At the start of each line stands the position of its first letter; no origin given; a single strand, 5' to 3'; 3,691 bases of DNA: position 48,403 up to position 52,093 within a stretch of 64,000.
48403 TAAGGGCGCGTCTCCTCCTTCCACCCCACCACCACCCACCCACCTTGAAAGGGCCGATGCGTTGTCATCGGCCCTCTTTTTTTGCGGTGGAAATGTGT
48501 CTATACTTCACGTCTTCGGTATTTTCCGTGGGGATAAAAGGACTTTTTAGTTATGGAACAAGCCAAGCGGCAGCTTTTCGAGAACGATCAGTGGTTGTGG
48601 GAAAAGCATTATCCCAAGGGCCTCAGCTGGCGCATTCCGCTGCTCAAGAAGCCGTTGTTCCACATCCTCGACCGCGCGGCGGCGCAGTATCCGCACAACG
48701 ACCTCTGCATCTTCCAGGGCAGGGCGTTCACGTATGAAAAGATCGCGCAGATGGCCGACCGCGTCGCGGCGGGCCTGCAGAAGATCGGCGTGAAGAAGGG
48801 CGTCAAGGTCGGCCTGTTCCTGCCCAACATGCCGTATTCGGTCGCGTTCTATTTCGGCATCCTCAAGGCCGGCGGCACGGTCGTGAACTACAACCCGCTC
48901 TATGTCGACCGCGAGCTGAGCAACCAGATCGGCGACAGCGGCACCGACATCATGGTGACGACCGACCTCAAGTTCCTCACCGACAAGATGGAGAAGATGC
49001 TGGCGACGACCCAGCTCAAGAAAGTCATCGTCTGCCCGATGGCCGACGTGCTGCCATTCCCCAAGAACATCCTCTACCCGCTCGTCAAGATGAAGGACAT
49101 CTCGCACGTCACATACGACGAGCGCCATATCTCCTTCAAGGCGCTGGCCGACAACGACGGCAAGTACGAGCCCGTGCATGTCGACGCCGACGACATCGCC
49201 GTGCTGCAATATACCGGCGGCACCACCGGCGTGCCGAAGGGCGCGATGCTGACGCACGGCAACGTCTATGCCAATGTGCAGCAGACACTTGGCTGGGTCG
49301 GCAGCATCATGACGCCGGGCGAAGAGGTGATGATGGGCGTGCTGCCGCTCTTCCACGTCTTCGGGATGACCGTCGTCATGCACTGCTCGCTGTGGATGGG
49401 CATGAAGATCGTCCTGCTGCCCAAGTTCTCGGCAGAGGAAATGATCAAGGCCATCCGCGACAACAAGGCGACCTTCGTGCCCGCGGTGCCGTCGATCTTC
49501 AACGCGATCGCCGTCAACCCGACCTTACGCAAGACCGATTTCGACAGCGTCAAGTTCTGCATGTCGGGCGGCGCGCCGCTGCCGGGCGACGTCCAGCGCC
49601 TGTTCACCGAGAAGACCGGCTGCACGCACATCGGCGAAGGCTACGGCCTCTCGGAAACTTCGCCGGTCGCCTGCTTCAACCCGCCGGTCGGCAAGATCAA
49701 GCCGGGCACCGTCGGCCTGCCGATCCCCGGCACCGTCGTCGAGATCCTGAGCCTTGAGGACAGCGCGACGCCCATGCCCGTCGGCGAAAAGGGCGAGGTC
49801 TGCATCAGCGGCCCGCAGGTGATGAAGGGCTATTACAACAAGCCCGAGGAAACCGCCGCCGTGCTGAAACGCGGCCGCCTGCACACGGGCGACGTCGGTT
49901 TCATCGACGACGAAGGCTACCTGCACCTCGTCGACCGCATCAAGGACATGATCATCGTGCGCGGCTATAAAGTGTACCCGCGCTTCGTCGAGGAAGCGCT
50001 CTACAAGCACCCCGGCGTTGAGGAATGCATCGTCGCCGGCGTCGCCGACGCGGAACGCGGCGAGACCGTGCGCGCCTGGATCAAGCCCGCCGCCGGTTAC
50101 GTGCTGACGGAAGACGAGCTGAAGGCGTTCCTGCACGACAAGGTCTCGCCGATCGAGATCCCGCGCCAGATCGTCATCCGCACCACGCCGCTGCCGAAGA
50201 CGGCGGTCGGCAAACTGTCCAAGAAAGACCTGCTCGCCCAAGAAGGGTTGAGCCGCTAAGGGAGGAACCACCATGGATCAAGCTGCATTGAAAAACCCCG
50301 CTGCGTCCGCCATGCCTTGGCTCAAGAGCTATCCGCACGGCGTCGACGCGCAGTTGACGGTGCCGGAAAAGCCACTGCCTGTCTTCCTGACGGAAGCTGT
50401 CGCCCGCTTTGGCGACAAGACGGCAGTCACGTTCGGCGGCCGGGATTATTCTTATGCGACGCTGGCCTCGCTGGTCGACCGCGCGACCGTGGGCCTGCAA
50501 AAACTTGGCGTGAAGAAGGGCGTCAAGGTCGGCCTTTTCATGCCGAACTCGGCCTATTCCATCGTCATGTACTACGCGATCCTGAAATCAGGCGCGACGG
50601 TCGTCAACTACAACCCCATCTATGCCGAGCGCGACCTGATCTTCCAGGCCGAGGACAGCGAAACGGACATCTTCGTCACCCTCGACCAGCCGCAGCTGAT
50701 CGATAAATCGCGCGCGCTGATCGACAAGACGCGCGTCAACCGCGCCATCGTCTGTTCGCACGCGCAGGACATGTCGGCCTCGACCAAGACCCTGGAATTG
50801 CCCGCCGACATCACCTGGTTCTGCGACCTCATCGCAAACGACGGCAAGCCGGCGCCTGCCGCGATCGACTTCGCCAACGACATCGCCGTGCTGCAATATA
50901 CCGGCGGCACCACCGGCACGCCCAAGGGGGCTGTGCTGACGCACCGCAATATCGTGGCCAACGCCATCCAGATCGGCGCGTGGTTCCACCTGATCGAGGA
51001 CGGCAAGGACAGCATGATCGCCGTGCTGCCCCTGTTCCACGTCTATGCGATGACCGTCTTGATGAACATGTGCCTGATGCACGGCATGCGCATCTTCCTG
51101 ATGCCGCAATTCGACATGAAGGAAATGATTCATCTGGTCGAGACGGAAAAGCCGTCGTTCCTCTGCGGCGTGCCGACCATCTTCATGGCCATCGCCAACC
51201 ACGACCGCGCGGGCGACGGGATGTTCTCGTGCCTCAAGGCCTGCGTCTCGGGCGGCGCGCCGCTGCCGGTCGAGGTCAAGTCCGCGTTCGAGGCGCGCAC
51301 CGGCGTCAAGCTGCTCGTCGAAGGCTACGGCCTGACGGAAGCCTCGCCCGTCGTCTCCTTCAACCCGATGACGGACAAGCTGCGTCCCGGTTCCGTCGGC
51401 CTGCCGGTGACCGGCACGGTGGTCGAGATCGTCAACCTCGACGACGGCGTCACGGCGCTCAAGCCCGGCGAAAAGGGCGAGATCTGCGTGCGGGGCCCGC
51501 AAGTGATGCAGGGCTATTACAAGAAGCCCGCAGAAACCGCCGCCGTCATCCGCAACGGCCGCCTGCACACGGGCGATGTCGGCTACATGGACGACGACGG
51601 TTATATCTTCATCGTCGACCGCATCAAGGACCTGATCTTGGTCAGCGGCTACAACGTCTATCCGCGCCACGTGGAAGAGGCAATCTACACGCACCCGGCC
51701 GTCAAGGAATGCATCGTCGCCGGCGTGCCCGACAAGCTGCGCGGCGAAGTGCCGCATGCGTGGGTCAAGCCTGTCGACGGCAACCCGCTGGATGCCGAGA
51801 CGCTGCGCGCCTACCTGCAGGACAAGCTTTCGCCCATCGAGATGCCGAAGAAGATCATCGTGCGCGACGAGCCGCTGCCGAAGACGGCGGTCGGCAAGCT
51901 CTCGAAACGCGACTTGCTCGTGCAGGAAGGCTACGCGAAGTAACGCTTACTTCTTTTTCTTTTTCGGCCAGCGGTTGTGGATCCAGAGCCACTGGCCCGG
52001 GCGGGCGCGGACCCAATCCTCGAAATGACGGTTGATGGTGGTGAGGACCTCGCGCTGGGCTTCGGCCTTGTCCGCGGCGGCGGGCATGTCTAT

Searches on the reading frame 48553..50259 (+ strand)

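Call 77: search_protein_families(library=pfam, proteins=[window:48553-50259:+], max_evalue=0.00001)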
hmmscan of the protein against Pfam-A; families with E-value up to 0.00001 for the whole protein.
window:48553-50259:+ (568 aa): 2 families
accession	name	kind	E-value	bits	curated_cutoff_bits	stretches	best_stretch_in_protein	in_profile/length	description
PF00501.34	AMP-binding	-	1.7e-94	317.2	29.9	1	39-428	1-384/384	AMP-binding enzyme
PF13193.12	AMP-binding_C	-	1.6e-15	58.2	24.5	1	479-554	2-76/76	AMP-binding enzyme C-terminal domain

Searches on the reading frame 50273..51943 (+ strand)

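Call 77: search_protein_families(library=pfam, proteins=[window:50273-51943:+], max_evalue=0.00001)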
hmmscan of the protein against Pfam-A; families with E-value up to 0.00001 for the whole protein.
window:50273-51943:+ (556 aa): 2 families
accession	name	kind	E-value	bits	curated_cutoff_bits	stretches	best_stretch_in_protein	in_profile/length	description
PF00501.34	AMP-binding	-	1.5e-95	320.7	29.9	1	40-416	2-384/384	AMP-binding enzyme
PF13193.12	AMP-binding_C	-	7.2e-19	68.9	24.5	1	467-542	2-76/76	AMP-binding enzyme C-terminal domain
